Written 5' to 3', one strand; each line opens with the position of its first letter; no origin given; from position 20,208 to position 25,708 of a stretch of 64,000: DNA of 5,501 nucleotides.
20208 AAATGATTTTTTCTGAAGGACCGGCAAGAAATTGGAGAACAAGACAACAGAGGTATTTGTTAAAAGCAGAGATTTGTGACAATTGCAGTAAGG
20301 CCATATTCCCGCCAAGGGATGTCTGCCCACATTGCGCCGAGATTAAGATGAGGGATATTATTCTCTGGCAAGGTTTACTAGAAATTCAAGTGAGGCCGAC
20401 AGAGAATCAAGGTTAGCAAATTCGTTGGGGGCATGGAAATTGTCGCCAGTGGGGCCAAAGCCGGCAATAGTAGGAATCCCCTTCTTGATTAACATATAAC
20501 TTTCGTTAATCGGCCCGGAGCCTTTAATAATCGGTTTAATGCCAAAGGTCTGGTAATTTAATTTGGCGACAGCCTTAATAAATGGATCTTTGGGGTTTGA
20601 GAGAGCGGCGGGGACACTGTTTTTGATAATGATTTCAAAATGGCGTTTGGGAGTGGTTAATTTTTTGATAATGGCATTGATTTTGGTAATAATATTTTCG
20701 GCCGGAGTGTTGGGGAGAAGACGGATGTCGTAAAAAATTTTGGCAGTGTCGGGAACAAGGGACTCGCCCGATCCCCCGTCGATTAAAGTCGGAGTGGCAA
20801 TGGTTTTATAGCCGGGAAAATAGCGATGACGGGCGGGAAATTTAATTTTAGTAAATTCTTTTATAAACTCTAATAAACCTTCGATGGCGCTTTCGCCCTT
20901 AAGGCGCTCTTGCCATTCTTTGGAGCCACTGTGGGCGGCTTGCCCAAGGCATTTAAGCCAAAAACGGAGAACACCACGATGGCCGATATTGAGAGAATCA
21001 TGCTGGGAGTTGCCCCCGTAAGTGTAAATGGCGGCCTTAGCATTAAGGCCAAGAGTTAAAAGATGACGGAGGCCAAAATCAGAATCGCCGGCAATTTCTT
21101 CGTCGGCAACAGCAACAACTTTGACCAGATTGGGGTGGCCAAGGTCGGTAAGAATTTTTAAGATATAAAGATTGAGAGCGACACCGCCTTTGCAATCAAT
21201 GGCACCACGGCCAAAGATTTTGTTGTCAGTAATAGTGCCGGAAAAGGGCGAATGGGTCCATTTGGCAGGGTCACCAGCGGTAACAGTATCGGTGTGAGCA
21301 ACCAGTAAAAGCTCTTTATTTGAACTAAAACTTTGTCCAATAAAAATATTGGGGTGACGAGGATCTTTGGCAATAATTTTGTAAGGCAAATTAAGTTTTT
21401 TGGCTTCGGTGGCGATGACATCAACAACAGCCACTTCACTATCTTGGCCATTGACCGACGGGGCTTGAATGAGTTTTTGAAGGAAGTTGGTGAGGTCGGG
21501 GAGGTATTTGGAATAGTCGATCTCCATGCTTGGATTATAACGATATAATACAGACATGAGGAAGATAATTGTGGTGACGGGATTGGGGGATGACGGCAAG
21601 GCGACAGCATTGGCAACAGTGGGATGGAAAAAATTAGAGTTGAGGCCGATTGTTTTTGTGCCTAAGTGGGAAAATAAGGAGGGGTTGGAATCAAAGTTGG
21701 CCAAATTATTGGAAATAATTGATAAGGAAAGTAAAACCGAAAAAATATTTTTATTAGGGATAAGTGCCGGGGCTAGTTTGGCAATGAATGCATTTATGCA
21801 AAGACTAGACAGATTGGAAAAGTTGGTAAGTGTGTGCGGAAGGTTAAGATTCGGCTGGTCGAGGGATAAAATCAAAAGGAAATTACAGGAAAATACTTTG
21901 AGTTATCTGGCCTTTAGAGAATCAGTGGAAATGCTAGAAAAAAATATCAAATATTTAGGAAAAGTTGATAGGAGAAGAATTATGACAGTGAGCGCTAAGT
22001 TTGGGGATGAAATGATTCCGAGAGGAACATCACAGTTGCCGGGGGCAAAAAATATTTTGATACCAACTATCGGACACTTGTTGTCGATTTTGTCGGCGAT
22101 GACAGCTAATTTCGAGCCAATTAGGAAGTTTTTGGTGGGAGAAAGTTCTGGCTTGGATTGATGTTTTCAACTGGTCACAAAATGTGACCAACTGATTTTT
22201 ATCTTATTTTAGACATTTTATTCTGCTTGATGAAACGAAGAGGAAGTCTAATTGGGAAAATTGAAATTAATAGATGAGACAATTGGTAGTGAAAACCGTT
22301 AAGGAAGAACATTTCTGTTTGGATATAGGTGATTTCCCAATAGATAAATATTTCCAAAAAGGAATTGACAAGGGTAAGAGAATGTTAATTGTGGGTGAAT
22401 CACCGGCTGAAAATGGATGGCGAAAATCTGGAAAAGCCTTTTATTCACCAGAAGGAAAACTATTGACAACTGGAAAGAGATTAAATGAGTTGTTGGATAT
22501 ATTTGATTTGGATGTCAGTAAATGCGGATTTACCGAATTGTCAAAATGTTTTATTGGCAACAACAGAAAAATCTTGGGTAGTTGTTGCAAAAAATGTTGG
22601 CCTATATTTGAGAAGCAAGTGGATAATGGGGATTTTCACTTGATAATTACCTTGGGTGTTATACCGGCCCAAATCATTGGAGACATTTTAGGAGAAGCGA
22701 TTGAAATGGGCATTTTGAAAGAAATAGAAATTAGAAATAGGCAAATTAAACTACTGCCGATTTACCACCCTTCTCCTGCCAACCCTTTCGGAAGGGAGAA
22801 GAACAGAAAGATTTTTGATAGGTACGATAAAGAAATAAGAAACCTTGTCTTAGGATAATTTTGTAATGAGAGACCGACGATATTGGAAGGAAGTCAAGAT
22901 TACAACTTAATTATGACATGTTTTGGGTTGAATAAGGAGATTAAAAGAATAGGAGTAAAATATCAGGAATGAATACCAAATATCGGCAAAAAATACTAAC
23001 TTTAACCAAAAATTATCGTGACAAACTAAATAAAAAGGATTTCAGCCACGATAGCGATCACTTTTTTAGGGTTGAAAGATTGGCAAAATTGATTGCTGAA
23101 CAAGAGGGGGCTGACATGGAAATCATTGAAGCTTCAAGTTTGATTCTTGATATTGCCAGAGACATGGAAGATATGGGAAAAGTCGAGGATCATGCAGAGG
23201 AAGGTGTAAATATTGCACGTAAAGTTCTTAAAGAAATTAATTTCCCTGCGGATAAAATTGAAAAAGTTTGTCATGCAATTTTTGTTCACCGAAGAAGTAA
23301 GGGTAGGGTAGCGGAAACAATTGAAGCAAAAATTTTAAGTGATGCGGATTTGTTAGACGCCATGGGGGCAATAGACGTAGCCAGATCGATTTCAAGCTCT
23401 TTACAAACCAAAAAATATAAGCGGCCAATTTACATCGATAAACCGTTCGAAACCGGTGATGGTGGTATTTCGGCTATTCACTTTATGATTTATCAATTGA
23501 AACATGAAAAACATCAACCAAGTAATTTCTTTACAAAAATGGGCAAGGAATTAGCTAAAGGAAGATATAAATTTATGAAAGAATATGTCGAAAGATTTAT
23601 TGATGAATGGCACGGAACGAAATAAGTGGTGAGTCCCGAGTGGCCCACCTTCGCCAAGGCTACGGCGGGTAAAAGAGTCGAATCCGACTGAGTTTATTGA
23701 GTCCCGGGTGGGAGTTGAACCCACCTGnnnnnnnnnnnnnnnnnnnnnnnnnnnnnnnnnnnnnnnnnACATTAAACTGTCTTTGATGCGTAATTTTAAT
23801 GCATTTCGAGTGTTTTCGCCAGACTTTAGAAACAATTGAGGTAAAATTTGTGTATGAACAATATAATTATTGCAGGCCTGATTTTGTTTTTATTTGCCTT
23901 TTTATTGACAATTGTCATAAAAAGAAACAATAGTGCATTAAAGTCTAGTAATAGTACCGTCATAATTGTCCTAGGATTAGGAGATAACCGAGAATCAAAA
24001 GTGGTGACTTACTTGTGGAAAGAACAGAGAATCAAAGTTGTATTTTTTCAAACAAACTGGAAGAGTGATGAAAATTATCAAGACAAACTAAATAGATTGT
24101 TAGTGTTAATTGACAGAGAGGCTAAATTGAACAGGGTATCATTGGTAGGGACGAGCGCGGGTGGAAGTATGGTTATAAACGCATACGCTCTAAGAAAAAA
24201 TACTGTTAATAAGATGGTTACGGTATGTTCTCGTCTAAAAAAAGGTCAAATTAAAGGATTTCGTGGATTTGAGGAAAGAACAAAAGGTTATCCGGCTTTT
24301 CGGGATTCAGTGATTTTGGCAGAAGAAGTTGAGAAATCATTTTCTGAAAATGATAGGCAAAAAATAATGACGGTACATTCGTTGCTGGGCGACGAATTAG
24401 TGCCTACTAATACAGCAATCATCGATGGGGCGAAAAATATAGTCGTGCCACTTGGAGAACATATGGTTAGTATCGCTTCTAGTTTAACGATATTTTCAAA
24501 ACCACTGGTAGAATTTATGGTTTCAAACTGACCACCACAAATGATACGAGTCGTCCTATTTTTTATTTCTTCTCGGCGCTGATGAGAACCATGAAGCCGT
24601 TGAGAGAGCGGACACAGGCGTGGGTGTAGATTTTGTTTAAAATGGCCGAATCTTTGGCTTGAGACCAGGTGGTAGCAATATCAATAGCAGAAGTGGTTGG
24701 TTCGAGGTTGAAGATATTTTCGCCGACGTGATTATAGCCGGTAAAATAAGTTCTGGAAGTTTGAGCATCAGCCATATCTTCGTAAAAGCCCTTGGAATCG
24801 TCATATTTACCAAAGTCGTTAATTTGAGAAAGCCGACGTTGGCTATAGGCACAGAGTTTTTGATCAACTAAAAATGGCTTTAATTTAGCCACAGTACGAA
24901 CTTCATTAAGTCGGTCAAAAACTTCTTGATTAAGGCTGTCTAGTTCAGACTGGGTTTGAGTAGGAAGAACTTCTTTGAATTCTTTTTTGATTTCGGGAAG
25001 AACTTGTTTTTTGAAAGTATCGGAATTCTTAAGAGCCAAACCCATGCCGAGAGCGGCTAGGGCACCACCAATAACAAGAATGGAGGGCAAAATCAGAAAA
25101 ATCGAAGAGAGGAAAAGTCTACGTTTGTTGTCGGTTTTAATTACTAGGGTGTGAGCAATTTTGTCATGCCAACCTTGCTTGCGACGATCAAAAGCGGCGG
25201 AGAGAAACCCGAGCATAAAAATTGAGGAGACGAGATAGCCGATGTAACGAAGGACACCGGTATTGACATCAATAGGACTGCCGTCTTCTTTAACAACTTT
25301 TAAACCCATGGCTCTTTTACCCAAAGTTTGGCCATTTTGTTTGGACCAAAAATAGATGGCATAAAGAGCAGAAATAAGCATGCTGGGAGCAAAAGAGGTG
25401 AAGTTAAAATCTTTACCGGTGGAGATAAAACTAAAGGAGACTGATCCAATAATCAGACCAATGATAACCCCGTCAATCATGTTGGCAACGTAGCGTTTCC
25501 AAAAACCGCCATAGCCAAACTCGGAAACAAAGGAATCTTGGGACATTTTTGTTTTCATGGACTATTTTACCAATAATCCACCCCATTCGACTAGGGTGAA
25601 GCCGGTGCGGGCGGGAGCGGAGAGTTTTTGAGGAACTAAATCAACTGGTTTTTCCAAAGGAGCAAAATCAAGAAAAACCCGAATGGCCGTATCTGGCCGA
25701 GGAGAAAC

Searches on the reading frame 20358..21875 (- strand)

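Call 37: search_protein_families(library=pfam, proteins=[window:20358-21875:-])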
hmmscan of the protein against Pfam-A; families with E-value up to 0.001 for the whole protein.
window:20358-21875:- (505 aa): 3 families
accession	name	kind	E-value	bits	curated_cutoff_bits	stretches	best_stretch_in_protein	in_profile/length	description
PF01546.33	Peptidase_M20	-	3.1e-29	102.8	24.6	1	190-504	1-205/206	Peptidase family M20/M25/M40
PF07687.19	M20_dimer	-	9e-14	51.8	21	1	297-406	1-102/107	Peptidase dimerisation domain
PF04389.22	Peptidase_M28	-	0.00025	21.3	21.3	1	186-261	12-68/193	Peptidase family M28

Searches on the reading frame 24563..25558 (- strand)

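Call 43: search_protein_families(library=pfam, proteins=[window:24563-25558:-])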
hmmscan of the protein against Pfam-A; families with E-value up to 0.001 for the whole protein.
window:24563-25558:- (331 aa): 2 families
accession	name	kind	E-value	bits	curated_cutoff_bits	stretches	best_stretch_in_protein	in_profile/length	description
PF06271.18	RDD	-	1.2e-25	90.9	24.1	1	16-135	1-136/137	RDD family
PF21808.2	Dynamin-like_hel_bact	-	0.00031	20.5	28.3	0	152-217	265-330/373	Bacterial dynamin-like protein, helical domain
